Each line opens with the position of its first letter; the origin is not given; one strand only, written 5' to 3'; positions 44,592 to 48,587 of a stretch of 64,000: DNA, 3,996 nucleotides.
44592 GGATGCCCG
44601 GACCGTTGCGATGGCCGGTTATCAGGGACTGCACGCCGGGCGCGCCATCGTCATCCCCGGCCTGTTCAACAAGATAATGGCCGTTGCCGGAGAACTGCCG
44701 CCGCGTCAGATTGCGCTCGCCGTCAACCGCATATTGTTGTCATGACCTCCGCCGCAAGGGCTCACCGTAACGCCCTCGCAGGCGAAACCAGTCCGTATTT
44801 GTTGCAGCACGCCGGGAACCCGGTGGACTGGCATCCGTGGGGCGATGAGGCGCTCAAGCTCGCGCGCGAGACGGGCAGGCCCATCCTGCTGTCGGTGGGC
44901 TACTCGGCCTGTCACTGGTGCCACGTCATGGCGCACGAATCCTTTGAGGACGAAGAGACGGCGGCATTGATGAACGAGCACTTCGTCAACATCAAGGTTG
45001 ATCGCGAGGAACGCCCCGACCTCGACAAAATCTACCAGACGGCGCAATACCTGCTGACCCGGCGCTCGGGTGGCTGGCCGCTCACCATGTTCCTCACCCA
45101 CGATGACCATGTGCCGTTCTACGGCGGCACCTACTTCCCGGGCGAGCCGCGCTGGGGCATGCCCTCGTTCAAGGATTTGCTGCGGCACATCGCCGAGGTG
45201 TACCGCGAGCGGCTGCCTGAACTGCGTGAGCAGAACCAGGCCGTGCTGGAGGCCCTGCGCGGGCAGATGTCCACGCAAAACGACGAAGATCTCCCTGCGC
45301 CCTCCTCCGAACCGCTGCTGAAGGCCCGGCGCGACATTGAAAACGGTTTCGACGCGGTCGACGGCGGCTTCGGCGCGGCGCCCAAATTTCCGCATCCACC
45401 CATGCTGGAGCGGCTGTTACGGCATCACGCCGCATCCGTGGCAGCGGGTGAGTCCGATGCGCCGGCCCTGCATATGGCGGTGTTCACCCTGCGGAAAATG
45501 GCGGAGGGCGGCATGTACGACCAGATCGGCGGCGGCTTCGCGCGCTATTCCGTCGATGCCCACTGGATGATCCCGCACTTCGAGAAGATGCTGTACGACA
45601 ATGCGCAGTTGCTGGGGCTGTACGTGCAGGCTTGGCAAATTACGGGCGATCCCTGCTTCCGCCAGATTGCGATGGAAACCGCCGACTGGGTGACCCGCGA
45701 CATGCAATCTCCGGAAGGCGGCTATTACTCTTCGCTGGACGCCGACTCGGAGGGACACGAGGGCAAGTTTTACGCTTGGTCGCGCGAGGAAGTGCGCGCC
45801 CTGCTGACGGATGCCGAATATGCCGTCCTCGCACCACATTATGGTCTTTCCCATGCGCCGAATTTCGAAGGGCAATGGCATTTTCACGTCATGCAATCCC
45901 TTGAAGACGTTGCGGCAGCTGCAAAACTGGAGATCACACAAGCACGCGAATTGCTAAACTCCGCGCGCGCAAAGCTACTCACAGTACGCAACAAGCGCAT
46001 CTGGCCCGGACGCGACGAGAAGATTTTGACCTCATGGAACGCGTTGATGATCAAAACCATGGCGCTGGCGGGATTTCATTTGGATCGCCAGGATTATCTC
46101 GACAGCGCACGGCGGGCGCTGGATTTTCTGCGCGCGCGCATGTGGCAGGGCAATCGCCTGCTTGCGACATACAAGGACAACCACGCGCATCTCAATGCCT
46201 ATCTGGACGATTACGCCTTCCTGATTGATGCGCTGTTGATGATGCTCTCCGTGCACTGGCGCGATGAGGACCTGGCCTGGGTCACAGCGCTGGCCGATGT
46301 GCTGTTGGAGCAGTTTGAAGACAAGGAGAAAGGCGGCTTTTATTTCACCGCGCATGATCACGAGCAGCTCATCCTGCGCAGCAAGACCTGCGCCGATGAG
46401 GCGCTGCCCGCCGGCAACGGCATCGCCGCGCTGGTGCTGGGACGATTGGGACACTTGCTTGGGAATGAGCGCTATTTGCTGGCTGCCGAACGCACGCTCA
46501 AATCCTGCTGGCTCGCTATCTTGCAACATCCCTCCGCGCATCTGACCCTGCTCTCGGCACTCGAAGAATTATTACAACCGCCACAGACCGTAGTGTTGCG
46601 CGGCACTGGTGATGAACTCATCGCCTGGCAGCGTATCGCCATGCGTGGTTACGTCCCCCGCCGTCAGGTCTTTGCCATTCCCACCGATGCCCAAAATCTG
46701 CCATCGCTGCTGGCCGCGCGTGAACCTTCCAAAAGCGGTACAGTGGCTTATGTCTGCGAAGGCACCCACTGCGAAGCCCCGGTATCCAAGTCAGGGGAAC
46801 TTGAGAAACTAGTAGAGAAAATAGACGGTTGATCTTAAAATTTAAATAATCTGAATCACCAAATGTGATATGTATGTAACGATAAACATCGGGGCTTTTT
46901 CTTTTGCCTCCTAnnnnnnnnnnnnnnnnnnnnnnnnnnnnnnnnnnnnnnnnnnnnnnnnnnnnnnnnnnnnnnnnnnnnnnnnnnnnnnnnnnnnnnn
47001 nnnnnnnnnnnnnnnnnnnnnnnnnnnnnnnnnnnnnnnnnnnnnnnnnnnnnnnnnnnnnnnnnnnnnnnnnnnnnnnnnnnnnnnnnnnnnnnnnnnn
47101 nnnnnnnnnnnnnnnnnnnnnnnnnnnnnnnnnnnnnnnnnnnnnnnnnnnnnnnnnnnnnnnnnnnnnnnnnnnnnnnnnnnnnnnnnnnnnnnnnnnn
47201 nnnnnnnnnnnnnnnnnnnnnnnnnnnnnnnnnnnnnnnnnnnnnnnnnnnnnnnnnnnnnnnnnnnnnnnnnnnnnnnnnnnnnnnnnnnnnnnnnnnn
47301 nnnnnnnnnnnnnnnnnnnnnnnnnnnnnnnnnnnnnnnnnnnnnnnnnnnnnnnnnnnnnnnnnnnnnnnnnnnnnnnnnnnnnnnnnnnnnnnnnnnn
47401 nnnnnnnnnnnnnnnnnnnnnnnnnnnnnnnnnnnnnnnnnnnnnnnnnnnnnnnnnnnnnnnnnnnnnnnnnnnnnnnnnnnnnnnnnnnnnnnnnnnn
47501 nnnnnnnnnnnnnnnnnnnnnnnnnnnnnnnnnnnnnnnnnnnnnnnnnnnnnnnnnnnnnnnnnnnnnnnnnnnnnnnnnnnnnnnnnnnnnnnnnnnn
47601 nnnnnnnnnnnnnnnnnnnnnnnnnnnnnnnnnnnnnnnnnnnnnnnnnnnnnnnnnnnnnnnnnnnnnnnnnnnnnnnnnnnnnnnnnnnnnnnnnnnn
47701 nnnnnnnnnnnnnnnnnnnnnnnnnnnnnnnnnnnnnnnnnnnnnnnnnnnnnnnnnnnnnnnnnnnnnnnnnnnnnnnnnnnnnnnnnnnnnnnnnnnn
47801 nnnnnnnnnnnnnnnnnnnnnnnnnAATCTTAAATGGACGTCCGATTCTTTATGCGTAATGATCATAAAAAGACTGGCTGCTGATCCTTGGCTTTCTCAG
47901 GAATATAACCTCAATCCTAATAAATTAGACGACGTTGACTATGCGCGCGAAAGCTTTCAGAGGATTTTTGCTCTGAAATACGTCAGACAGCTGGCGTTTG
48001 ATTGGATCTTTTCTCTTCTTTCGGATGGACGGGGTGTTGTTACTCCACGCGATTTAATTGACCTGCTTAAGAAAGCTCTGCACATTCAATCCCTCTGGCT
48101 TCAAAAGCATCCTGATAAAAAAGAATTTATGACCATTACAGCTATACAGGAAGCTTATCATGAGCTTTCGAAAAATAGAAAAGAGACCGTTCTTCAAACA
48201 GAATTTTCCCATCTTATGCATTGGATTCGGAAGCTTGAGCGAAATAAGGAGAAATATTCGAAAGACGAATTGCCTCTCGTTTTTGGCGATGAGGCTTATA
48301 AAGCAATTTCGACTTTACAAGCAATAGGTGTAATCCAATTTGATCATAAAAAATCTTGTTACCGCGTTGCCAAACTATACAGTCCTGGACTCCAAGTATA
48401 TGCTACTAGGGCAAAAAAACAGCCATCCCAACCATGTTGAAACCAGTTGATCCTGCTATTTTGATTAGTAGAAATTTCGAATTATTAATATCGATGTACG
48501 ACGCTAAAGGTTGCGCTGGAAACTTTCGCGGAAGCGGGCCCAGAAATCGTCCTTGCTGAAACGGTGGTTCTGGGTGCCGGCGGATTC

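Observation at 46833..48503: Low-G+C single-gene islet encoding an orphan 508-aa P-loop NTPase between two core genes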

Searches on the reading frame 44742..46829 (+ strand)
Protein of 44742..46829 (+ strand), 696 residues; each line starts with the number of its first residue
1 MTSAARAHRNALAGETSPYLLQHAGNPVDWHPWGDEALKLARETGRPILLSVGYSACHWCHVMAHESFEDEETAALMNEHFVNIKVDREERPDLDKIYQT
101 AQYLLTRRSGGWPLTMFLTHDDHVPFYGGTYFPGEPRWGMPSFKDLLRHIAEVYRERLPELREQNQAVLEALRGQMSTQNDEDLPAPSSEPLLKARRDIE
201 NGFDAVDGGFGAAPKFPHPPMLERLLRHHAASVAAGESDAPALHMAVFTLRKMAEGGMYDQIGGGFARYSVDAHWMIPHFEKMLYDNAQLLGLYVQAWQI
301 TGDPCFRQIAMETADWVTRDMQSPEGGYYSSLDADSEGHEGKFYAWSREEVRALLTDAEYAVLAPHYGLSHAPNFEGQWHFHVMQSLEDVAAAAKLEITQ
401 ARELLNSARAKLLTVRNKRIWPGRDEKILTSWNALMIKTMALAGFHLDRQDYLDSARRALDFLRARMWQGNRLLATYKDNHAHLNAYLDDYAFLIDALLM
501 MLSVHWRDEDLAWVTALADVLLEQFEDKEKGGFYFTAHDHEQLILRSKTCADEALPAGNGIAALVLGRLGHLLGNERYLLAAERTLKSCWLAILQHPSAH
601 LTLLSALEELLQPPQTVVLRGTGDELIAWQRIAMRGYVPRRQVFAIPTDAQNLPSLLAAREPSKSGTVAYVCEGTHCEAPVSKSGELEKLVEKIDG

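Call 24: find_related_loci(query=window:44742-46829:+, collection=genome_contigs, flank=7000)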
Query window:44742-46829:+ (696 aa) in genome_contigs; peptide patterns used: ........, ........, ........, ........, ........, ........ (x = any residue, [..] = any of these).
486 stretches matched a pattern; 463 encode a relative of the query (tblastn E <= 1e-3); the best 80 are kept; 80 distinct loci.
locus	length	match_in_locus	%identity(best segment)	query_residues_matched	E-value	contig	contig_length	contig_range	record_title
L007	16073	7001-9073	86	1-694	0e+0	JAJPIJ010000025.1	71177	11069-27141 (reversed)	MAG: Gammaproteobacteria bacterium isolate Centralia_MAG_32 k107_11423246, whole genome shotgun sequence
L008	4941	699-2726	60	10-687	0e+0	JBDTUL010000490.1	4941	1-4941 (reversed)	MAG: Gammaproteobacteria bacterium isolate cluster3_bin.43 NODE_97768_length_4941_cov_5.840360, whole genome shotgun seq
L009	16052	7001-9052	56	9-691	0e+0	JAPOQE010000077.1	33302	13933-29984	MAG: Gammaproteobacteria bacterium isolate APA_bin_76 c_000000316409, whole genome shotgun sequence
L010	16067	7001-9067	57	1-688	0e+0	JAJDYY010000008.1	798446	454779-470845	MAG: Gammaproteobacteria bacterium isolate jk18x34bins.59 k141_136955, whole genome shotgun sequence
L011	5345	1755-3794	59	8-691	0e+0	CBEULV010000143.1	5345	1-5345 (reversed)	MAG TPA_asm: uncultured Gammaproteobacteria bacterium isolate SRR13515399_binner23_Refined_8 genome assembly, contig: ER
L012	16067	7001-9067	57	1-688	0e+0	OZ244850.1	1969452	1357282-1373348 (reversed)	MAG: Gammaproteobacteria bacterium isolate ed37e13b-53fa-493c-b8f4-17445a644a29 genome assembly, chromosome: 1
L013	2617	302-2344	59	8-692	0e+0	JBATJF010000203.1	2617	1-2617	MAG: Gammaproteobacteria bacterium isolate MFD10246_ilm_asm_bin8 k127_160911, whole genome shotgun sequence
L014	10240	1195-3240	60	10-689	0e+0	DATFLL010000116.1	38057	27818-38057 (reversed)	MAG TPA_asm: Gammaproteobacteria bacterium isolate SMAG_U9197 k141_334624, whole genome shotgun sequence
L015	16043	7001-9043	57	9-688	0e+0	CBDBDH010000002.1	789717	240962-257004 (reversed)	MAG: Gammaproteobacteria bacterium isolate e89fa625-5021-4a9b-bfd5-acc89245cacc genome assembly, contig: contig_2, whole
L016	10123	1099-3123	58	10-688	0e+0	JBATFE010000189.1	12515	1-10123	MAG: Gammaproteobacteria bacterium isolate MFD10337_ilm_asm_bin18 k127_108468, whole genome shotgun sequence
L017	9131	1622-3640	59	8-683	0e+0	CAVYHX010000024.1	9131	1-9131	MAG: uncultured Gammaproteobacteria bacterium isolate MFD03551.bin.2.57 genome assembly, contig: contig_68692, whole gen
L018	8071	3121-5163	59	8-692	0e+0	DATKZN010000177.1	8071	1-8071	MAG TPA_asm: Gammaproteobacteria bacterium isolate SMAG_U14246 k141_180191, whole genome shotgun sequence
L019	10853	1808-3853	58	8-693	0e+0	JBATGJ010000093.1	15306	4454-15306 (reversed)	MAG: Gammaproteobacteria bacterium isolate MFD10350_ilm_asm_bin17 k127_290134, whole genome shotgun sequence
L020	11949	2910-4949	57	1-682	0e+0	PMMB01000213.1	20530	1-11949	MAG: Gammaproteobacteria bacterium isolate palsa_1193 73.20110600_P1M.4_contig_9088, whole genome shotgun sequence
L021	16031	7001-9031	57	8-692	0e+0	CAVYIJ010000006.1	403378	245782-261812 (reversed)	MAG: uncultured Halobacteria archaeon isolate MFD03551.bin.2.20 genome assembly, contig: contig_20975, whole genome shot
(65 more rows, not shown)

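Call 70: search_protein_families(library=pfam, proteins=[L007:9085-9345:+, L007:9429-9704:+, L007:9864-10067:+, L007:10067-10276:+], max_evalue=0.01)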
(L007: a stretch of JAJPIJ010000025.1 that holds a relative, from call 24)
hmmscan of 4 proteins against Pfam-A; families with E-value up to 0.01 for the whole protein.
L007:9085-9345:+ (87 aa): 0 families

L007:9429-9704:+ (92 aa): 0 families

L007:9864-10067:+ (68 aa): 2 families
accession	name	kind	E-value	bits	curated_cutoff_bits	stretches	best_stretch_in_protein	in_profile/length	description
PF21748.3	UPF0150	-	0.0016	18.7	27.3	1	10-35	16-41/64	UPF0150-like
PF15919.11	HicB_lk_antitox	-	0.0044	17.6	27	1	8-63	6-61/123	HicB_like antitoxin of bacterial toxin-antitoxin system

L007:10067-10276:+ (70 aa): 1 family
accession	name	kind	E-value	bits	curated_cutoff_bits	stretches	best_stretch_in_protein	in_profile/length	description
PF07927.17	HicA_toxin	-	2e-11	44.3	27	1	11-65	3-58/58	HicA toxin of bacterial toxin-antitoxin,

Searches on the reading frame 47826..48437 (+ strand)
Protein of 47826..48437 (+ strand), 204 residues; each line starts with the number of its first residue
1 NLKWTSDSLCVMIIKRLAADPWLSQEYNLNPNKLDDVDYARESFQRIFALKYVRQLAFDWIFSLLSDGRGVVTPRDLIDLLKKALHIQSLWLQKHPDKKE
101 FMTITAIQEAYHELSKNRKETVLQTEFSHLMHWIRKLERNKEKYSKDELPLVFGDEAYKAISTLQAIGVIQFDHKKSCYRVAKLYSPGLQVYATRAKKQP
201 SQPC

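Call 75: predict_structure(alignment_id=A5)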
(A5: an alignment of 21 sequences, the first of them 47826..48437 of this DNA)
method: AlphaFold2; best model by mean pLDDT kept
length: 204 residues; sequences in the alignment: 21
mean_pLDDT: 90.9   pTM: 0.82
mean pLDDT of the five models: 90.9, 90.4, 89.8, 89.7, 88.6
residues with pLDDT >= 90: 169; 70-90: 23; 50-70: 7; < 50: 5
segments of 3 or more residues with pLDDT < 50: 197-200
pLDDT, mean of each block of 10 residues (from residue 1): 84 95 93 95 89 84 94 94 95 92 93 94 92 95 95 97 96 95 93 66 54
secondary structure, 60 per line:
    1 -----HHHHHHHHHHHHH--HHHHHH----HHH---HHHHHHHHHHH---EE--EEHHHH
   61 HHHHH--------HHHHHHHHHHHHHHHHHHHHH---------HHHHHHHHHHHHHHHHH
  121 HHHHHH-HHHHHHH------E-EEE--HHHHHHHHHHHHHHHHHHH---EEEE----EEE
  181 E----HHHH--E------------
elements in order: H6-18 H21-26 H37-47 H57-65 H74-94 H104-126 H128-134 E143-145 H148-166 E170-173 E178-181 H186-189
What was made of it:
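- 48114..48398 (+): C-terminal helical and beta-hairpin domain (aa 401-495), winged-helix-like. The domain model has pLDDT 90.9, with a helix, a short strand, a long helix and a beta-hairpin (call 75).
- On ORC/Cdc6-like and BrxC-like AAA+: The domain model is confident (pLDDT 90.9, call 75), but the best PDB match has E 0.26.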

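Call 79: fold_search(model_id=the predicted structure, library=pdb)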
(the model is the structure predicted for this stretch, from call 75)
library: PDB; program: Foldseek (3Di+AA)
matches with E <= 10: 263; with E <= 0.001: 0
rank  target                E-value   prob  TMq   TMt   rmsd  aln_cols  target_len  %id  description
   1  1fnn_A                2.6e-01  0.23  0.26  0.17  13.6       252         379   12  CRYSTAL STRUCTURE OF CDC6P FROM PYROBACULUM AEROPHILUM (released 2000-10-04)
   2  9is6_H                3.5e-01  0.21  0.23  0.23  17.0       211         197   17  CryoEM structure of Plant-Complex-C-5b (released 2025-07-23)
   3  8amz_T                3.5e-01  0.11  0.18  0.15  13.6       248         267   10  Spinach 19S proteasome (released 2022-08-24)
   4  8xgc_5                5.1e-01  0.38  0.22  0.07  16.9       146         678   14  Structure of yeast replisome associated with FACT and histone hexamer, Composite map (released 2024-02-14)
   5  9e2x_5                5.4e-01  0.21  0.22  0.07  15.7       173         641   14  Cryo-EM structure of yeast CMG helicase stalled at G4-containing DNA template, state 2 (released 2025-03-19)
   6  1w5s_B                6.4e-01  0.20  0.23  0.15  10.6       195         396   12  Structure of the Aeropyrum Pernix ORC2 protein (ADP form) (released 2004-10-05)
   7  6qw1_B                6.4e-01  0.15  0.19  0.17  14.2       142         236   16  The Transcriptional Regulator PrfA-L140F mutant from Listeria Monocytogenes (released 2020-04-01)
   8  2qby_A                6.7e-01  0.44  0.40  0.25   6.8       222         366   13  Crystal structure of a heterodimer of Cdc6/Orc1 initiators bound to origin DNA (from S. solfataricus) (released 2007-09-11)
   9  9efq_C                6.7e-01  0.08  0.17  0.10  15.2       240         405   10  Cryo-EM structure of COP9 signalosome precatalytic state with neddylated cullin-2 (released 2025-12-03)
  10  9gjp_5                7.9e-01  0.16  0.25  0.10  16.0       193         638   14  OCCM maturation intermediate stalled with an Arginine Finger mutation in Mcm5: Conformer 2 (released 2025-03-05)
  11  9e8g_V                7.9e-01  0.08  0.19  0.10  14.8       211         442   11  Nub1/Fat10-processing human 26S proteasome bound to Txnl1 with Rpt5 at top of spiral staircase (released 2024-12-04)
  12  1w5t_C                8.3e-01  0.18  0.27  0.16  14.8       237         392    8  Structure of the Aeropyrum Pernix ORC2 protein (ADPNP-ADP complexes) (released 2004-10-05)
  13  8kg6_5                8.3e-01  0.09  0.19  0.07  19.0       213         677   11  Yeast replisome in state I (released 2023-12-06)
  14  5irm_C                8.8e-01  0.11  0.21  0.09  11.4       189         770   12  Crystal structure of rabbit NOD2 in an ADP-bound state (Crystal form2) (released 2016-06-29)
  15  6tru_C                8.8e-01  0.09  0.22  0.18  19.0       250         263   12  Crystal structure of the N-terminal half of the TFIIH subunit p52 (released 2020-10-21)
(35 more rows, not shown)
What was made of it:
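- On ORC/Cdc6-like and BrxC-like AAA+: Cdc6/ORC, Apaf-1, IclR and MarR appear among the non-significant hits (call 79).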
